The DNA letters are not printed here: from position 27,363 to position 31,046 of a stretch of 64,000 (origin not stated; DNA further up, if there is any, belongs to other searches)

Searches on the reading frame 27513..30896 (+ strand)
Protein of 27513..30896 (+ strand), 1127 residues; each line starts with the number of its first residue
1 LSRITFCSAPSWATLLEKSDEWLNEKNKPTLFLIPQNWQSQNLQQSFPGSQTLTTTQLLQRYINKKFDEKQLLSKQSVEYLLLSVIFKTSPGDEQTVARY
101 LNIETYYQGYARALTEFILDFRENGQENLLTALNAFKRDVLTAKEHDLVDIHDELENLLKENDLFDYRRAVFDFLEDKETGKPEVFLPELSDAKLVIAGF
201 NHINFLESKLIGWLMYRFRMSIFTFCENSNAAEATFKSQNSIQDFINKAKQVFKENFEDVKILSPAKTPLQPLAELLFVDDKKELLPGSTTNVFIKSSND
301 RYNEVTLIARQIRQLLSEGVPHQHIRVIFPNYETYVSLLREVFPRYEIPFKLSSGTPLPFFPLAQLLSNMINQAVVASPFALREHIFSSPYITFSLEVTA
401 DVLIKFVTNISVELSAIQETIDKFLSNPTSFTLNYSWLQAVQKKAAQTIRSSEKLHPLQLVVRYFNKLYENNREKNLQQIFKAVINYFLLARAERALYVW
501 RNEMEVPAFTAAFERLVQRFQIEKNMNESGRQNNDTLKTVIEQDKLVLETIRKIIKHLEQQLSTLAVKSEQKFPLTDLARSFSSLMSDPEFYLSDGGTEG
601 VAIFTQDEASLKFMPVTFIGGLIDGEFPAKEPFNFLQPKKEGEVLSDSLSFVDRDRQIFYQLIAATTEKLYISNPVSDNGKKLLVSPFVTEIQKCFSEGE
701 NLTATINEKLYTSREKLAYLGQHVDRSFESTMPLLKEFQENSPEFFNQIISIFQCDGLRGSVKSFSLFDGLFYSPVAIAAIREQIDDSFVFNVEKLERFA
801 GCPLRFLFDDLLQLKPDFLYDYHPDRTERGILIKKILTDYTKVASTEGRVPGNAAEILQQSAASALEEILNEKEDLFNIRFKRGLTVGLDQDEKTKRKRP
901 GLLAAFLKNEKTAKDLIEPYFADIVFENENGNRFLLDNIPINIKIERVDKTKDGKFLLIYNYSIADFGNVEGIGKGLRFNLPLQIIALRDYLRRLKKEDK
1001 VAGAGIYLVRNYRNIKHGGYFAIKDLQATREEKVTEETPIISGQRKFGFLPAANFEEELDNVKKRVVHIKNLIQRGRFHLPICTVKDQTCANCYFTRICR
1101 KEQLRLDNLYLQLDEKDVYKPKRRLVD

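Call 24: search_protein_families(library=pfam, proteins=[window:27513-30896:+], max_evalue=0.001)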
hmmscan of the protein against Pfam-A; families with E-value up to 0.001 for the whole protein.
window:27513-30896:+ (1127 aa): 1 family
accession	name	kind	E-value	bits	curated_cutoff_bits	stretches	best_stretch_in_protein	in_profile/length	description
PF12705.13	PDDEXK_1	-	1.3e-08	35.6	22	1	792-1100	3-247/247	PD-(D/E)XK nuclease superfamily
